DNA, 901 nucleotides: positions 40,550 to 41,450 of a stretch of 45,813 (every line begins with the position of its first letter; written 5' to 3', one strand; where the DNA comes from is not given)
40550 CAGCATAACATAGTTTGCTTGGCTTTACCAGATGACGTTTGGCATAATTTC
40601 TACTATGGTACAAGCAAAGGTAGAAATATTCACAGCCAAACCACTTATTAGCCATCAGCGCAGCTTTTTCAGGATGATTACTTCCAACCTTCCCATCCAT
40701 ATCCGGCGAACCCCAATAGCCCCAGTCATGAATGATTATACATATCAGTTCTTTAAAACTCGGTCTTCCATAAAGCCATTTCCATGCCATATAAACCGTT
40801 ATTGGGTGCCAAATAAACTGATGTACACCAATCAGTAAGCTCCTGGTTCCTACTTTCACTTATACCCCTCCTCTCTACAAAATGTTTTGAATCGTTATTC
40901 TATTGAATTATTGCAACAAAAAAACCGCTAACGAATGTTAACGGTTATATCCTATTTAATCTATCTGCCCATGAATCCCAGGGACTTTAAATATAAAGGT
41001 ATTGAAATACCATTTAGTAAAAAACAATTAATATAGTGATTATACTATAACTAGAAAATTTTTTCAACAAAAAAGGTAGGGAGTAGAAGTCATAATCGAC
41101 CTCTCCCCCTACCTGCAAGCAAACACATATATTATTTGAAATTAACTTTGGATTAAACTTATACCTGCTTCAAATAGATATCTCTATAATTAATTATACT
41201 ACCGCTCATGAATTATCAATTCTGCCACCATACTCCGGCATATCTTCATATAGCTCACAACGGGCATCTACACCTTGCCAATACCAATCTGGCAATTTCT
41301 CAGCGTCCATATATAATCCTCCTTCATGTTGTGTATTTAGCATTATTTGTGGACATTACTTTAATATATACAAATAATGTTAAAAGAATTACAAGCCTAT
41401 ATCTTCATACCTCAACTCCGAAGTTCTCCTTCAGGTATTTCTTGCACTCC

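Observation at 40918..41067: Conserved promoter-leader-terminator module present twice in front of minus-strand operons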

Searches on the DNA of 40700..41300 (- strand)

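Call 5: search_rna_families(source=window, start=40700, end=41300, threshold=evalue, max_evalue=10, show_alignments=3)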
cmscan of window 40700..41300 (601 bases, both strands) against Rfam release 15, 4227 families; matches with E-value up to 10: 7.
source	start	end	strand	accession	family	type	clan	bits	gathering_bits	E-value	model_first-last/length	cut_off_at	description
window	41010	41042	-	RF01784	bablM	Gene; sRNA;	-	21.7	38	2.9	1-70/70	no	bablM sRNA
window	40909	41009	-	RF00121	MicC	Gene; sRNA;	-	19.8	90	2.2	1-123/123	no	MicC RNA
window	40917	41012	-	RF00033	MicF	Gene; antisense;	-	17.5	79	7.7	1-94/94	no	MicF RNA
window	40991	41116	-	RF01796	frnS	Gene; sRNA;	-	15.5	60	6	1-119/119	no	Fumarate/nitrate reductase regulator sRNA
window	40896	40941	+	RF01726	SAM-II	Cis-reg; riboswitch;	-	15.2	44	4.6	1-60/60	no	SAM-II riboswitch aptamer (SAM-II long loop)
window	41042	41127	-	RF02176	SMAD5-AS1_4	Gene; lncRNA;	-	15.2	50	6.5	1-173/173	no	SMAD5 antisense RNA 1 conserved region 4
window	41072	41103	-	RF01307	sR55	Gene; snRNA; snoRNA; CD-box;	-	14.1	35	1.4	32-63/65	no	Small nucleolar RNA sR55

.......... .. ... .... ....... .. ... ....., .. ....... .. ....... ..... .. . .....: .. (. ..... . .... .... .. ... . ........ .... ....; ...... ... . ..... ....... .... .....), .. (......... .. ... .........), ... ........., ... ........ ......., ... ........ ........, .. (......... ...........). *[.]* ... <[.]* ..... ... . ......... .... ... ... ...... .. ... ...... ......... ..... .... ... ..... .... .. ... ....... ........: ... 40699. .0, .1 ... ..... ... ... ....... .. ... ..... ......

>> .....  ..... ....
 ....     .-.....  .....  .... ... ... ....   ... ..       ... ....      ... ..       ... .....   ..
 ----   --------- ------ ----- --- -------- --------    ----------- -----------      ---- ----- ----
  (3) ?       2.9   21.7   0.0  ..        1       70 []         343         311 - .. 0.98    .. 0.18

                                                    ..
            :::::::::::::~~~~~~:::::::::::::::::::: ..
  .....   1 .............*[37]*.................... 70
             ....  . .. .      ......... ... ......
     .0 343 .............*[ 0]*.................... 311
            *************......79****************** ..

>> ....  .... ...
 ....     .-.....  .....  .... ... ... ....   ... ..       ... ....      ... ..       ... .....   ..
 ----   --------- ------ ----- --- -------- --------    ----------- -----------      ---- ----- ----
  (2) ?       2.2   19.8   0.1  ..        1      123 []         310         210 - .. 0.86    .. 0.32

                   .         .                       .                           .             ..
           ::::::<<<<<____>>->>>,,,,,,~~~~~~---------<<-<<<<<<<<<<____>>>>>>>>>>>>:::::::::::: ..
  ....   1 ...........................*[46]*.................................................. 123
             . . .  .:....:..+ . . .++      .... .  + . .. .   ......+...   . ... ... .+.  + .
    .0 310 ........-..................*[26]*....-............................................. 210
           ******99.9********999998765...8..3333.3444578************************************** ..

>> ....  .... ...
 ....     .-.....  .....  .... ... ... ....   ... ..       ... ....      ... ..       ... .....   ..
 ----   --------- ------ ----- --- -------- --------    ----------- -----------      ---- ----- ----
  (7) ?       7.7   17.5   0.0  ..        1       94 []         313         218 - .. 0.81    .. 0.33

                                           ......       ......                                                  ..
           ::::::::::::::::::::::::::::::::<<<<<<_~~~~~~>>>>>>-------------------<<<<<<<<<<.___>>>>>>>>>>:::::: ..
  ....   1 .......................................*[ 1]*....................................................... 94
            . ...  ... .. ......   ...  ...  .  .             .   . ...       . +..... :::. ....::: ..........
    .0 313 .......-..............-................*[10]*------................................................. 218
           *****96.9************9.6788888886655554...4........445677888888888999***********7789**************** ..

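Call 39: search_dna_similar(query=window:40915-41035:-, collection=phages, mode=distant, max_evalue=10, max_rows=20)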
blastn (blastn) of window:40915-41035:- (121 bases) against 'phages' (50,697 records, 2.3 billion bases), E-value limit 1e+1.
Records with a match: 17; places in all: 17; records where one place covers at least 80% of the query: 0.
Best place of each record, by identity: >=99% 3; 95-99% 2; 90-95% 2; 80-90% 10.
By first word of the organism name: Cellulophaga 5; Streptococcus 2; Staphylococcus 2; Bacillus 2; Yersinia 2; Bacteriophage 1; Enterococcus 1; Rhodococcus 1; Escherichia 1.
By host as written in the record: Cellulophaga sp. MM#3 2; Staphylococcus aureus 2; Bacillus sp. MGK1 2; Yersinia enterocolitica 2; Streptococcus parauberis SRR067675 1; Streptococcus parauberis NCFD_2020 1; Cellulophaga baltica MM#3 1; Cellulophaga baltica #19 1; and 5 more.
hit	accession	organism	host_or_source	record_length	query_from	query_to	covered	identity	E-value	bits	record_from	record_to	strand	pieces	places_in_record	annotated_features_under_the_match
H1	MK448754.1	Streptococcus phage Javan411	Streptococcus parauberis SRR067675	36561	76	108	27%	87.9%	3e-2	43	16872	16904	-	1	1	none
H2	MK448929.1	Streptococcus phage Javan400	Streptococcus parauberis NCFD_2020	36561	76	108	27%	87.9%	3e-2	43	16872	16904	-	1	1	none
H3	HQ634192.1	Cellulophaga phage phiST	Cellulophaga sp. MM#3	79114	6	38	27%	87.9%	4e+0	36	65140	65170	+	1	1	hypothetical protein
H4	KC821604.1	Cellulophaga phage phiST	Cellulophaga baltica MM#3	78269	6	38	27%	87.9%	4e+0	36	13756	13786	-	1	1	structural protein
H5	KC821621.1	Cellulophaga phage phi19:2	Cellulophaga baltica #19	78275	6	38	27%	87.9%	4e+0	36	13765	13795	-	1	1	structural protein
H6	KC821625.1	Cellulophaga phage phi13:1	Cellulophaga baltica #13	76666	6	38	27%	87.9%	4e+0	36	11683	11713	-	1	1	structural protein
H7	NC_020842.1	Cellulophaga phage phiST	Cellulophaga sp. MM#3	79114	6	38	27%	87.9%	4e+0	36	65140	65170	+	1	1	virion structural protein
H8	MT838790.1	Bacteriophage sp.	human fecal samples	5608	24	57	28%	85.3%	4e+0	37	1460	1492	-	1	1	record has no annotation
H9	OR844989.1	Staphylococcus phage SA 1306 Kay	Staphylococcus aureus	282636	6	34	24%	86.2%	4e+0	36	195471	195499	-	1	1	record has no annotation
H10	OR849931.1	Staphylococcus phage SA 1298 Kay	Staphylococcus aureus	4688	6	34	24%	86.2%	4e+0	36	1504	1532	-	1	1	record has no annotation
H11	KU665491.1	Bacillus phage Mgbh1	Bacillus sp. MGK1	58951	86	109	20%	91.7%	4e+0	36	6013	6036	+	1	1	none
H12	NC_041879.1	Bacillus phage Mgbh1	Bacillus sp. MGK1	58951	86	109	20%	91.7%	4e+0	36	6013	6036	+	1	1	none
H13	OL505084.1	Enterococcus phage EFap02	Enterococcus faecalis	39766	20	41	18%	95.5%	4e+0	37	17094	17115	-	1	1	hypothetical protein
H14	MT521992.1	Rhodococcus phage NiceHouse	Rhodococcus erythropolis NRRL B-1574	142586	55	76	18%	95.5%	4e+0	37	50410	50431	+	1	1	72: minor tail protein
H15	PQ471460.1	Escherichia phage vB_EcoM_JE01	Escherichia coli (ETEC) U74 ...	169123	33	51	16%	100.0%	4e+0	36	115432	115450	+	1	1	none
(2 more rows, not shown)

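Call 40: search_dna_similar(query=window:40915-41035:-, collection=plasmids, mode=distant, max_evalue=10, max_rows=20)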
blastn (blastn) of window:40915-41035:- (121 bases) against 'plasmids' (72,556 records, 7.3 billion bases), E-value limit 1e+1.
Records with a match: 30; places in all: 30; records where one place covers at least 80% of the query: 0.
Best place of each record, by identity: 95-99% 4; 90-95% 13; 80-90% 13.
By first word of the organism name: Clostridium 13; Shewanella 6; Borrelia 4; Bacillus 3; Niallia 1; Ilyobacter 1; Candidatus 1; Mycoplasmopsis 1.
By predicted mobility (MOB-suite, as given by PLSDB): non-mobilizable 24; conjugative 6.
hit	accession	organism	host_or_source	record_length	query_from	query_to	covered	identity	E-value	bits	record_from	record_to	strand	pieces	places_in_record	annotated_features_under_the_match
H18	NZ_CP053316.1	Niallia circulans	cell culture,purple rhizosphere soil ...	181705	9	48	33%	85.0%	7e-3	46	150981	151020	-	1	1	hypothetical protein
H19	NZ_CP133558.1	Bacillus wiedmannii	Thaumetopoea processionea,liquid culture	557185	8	49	35%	81.0%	1e+0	39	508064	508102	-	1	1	helix-turn-helix domain-containing protein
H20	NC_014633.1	Ilyobacter polytropus DSM 2926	marine mud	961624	12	45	28%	88.2%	3e-1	41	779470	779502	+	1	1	ATP-binding protein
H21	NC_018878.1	Bacillus thuringiensis Bt407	-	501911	1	34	28%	88.2%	3e-1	41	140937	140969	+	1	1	none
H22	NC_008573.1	Shewanella sp. ANA-3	-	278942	74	105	26%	87.5%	3e-1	41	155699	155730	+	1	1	hypothetical protein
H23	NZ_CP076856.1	Shewanella decolorationis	sludge,sludge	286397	74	105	26%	87.5%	3e-1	41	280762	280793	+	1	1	hypothetical protein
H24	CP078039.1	Shewanella putrefaciens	Whole Organism,sink handle in ICU Room ...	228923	74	105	26%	87.5%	3e-1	41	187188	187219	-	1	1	hypothetical protein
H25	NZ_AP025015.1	Shewanella xiamenensis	-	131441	74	105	26%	87.5%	3e-1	41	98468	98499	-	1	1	hypothetical protein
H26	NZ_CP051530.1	Shewanella baltica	fish gut,Atlantic Mackerel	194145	74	105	26%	87.5%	3e-1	41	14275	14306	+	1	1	hypothetical protein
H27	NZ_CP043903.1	Shewanella sp. LC6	-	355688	74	105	26%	87.5%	3e-1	41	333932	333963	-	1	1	hypothetical protein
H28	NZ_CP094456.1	Bacillus sp. ZJS3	cell culture,biological soil crust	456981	5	37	27%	84.8%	4e+0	38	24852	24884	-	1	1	none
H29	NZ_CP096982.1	Clostridium felsineum DSM 794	whole organism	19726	24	52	24%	90.0%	4e+0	38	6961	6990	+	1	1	none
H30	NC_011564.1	Candidatus Azobacteroides pseudotrichonymphae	Pseudotrichonympha grassii (protist) in ...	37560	5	34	25%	86.7%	4e+0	37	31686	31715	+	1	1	hypothetical protein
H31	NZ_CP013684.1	Clostridium botulinum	Microbial isolate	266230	22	48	22%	92.6%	3e-1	41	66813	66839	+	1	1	ATP-binding protein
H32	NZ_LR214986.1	Mycoplasmopsis cynos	Dog,lung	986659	7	34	23%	89.3%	4e+0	38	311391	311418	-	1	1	hypothetical protein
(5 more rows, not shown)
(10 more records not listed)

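Call 63: build_rna_model(alignment_id=A4)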
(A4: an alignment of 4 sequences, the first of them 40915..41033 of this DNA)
Model R1 built from alignment A4 (4 sequences, 127 columns); structure: RNAalifold consensus.
model positions 120; base pairs 20; branch points 2; effective number of sequences 1.89; information 0.59 bits per position. Calibrated on 0.2 Mb of random sequence (short: E-values are rough).
structure used (alignment columns):
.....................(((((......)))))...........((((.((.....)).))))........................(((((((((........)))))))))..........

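Call 64: search_with_rna_model(model_id=R1, sources=[window, L001, L061, L062, L063, L064, L002, L003, L004, L005, L006, L007, L008, L009, L010, L011, L012, L013, L014, L015, L016, L017, L018, L019, L020, L021, L022, L023, L024, L025, L026, L027, L028, L029, L030, L031, L032, L033, L034, L035, L036, L037, L038, L039, L040, L041, L042, L043, L044, L045, L046, L047, L048, L049, L050, L051, L052, L053, L054, L055, L056, L057, L058, L065, L066, L067, L068], max_evalue=10)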
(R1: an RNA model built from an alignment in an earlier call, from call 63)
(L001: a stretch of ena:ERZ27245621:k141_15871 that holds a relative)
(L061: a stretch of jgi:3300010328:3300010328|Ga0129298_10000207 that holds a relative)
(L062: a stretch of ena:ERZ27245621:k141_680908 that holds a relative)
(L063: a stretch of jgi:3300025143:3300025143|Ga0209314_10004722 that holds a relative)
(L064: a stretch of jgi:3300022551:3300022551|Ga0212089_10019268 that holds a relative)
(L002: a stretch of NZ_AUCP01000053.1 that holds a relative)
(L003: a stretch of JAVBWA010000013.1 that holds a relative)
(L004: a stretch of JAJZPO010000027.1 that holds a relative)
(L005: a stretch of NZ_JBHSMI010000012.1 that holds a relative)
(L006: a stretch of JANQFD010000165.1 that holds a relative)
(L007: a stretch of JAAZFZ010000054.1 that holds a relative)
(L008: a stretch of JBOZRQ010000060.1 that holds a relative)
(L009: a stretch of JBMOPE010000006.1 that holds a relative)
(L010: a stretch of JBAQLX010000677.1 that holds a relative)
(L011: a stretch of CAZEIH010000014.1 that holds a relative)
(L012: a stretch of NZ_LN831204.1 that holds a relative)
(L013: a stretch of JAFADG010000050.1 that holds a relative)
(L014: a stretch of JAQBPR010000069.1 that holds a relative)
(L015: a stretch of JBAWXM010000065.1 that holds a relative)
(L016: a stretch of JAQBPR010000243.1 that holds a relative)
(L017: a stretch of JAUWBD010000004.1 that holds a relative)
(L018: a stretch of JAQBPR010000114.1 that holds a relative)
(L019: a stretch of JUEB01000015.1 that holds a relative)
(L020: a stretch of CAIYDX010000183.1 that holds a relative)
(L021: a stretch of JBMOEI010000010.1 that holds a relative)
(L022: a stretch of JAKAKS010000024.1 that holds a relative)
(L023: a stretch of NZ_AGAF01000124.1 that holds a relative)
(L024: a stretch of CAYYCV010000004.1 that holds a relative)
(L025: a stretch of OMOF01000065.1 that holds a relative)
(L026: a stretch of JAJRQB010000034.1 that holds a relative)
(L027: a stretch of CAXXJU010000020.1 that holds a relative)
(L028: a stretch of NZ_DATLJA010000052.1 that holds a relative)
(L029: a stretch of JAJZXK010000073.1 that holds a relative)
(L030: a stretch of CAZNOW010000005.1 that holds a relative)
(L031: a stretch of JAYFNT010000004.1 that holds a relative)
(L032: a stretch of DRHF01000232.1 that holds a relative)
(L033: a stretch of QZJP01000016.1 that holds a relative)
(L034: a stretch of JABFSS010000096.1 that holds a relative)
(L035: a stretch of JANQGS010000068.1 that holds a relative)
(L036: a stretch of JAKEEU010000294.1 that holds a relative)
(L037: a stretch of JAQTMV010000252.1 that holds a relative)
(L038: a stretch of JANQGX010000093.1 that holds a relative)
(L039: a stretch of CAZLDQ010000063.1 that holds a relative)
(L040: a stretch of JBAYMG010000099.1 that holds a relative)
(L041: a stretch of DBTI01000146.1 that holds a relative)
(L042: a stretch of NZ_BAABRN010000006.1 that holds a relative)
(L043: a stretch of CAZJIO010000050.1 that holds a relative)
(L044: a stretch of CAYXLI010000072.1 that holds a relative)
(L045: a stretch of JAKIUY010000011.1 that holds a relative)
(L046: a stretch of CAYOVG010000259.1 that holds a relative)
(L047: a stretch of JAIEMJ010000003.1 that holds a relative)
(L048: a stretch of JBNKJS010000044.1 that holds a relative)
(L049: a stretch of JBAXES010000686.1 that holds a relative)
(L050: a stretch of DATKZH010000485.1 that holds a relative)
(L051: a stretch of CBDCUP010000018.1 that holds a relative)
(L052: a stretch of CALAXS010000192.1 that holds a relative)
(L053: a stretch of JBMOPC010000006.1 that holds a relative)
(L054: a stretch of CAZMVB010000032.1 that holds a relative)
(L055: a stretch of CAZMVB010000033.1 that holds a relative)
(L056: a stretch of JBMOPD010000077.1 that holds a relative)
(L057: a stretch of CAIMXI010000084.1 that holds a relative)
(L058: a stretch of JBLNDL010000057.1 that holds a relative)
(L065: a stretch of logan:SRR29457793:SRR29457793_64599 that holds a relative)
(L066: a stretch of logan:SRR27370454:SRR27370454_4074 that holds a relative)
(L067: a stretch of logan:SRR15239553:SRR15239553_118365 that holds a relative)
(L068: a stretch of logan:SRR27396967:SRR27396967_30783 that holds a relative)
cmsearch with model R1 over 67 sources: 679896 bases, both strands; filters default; matches with E-value up to 10: 18.
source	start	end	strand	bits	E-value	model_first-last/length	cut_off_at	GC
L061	6759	6878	+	117.7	2.3e-18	1-120/120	no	0.25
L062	6759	6878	+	117.7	2.3e-18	1-120/120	no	0.25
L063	721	840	+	117.7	2.3e-18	1-120/120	no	0.25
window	40916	41031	-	113.1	1.6e-17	1-120/120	no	0.29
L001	8593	8708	+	113.1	1.6e-17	1-120/120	no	0.29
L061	9854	9975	+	109.6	7.3e-17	1-120/120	no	0.29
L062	9854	9975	+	109.6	7.3e-17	1-120/120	no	0.29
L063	3816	3937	+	109.6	7.3e-17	1-120/120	no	0.29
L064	2630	2751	+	109.6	7.3e-17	1-120/120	no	0.29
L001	3842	3960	+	109.1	9e-17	1-120/120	no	0.34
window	45664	45782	-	109.1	9e-17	1-120/120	no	0.34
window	39100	39201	-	25.2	0.35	1-120/120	no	0.25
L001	10423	10524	+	25.2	0.35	1-120/120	no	0.25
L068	1648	1801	-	23.9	0.6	1-120/120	no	0.44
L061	109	212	-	21.7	1.5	1-120/120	no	0.3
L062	109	212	-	21.7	1.5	1-120/120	no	0.3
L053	5805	5893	+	20.5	2.6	1-120/120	no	0.29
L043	9086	9178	+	17.7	8.4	1-120/120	no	0.38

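Call 94: search_with_rna_model(model_id=R1, sources=[L070, L071, L072], max_evalue=10, filters=off, show_alignments=3)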
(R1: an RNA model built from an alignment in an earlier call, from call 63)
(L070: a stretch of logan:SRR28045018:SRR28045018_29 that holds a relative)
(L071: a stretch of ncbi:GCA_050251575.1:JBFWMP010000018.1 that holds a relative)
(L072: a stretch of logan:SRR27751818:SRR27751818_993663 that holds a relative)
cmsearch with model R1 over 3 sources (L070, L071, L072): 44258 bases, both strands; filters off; matches with E-value up to 10: 27.
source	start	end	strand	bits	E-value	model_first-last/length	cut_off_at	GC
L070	7865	7983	+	52.6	1.8e-07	1-120/120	no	0.29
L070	13114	13227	+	41.4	2.2e-05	1-120/120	no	0.34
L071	6999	7129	+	24.2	0.034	1-120/120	no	0.31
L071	12341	12477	+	20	0.21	1-120/120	no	0.31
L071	12264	12368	-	15.2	1.6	1-120/120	no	0.26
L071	12437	12514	-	15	1.7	1-120/120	no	0.21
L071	4387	4486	+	14.4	2.3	1-120/120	no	0.26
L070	18818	18902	+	14.3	2.3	1-120/120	no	0.32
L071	7178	7264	-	14.2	2.5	1-120/120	no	0.29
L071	9599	9693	-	13.7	3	1-120/120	no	0.29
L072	409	503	-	13.7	3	1-120/120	no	0.29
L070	7479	7556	-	13.1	3.9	1-120/120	no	0.32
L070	1141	1257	+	12.5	5.2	1-120/120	no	0.33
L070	11843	11953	+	12.3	5.5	1-120/120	no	0.29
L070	13186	13293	-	12.3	5.5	1-120/120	no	0.31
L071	5524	5622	+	12.1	6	1-120/120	no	0.32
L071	6580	6677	-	12.1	6.1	1-120/120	no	0.26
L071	10373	10451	+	12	6.3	1-120/120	no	0.33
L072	1183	1261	+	12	6.3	1-120/120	no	0.33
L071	11917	12017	-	11.7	7.1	1-120/120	no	0.28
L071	18581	18683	+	11.6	7.5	1-120/120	no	0.27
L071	21641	21746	-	11.6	7.6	1-120/120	no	0.28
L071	4186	4294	+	11.6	7.6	1-120/120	no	0.31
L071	19788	19869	+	11.5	7.9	1-120/120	no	0.29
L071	13725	13811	+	11.5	7.9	1-120/120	no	0.29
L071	20418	20500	-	11.1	9.4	1-120/120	no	0.28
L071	17143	17275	-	11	9.6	1-120/120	no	0.33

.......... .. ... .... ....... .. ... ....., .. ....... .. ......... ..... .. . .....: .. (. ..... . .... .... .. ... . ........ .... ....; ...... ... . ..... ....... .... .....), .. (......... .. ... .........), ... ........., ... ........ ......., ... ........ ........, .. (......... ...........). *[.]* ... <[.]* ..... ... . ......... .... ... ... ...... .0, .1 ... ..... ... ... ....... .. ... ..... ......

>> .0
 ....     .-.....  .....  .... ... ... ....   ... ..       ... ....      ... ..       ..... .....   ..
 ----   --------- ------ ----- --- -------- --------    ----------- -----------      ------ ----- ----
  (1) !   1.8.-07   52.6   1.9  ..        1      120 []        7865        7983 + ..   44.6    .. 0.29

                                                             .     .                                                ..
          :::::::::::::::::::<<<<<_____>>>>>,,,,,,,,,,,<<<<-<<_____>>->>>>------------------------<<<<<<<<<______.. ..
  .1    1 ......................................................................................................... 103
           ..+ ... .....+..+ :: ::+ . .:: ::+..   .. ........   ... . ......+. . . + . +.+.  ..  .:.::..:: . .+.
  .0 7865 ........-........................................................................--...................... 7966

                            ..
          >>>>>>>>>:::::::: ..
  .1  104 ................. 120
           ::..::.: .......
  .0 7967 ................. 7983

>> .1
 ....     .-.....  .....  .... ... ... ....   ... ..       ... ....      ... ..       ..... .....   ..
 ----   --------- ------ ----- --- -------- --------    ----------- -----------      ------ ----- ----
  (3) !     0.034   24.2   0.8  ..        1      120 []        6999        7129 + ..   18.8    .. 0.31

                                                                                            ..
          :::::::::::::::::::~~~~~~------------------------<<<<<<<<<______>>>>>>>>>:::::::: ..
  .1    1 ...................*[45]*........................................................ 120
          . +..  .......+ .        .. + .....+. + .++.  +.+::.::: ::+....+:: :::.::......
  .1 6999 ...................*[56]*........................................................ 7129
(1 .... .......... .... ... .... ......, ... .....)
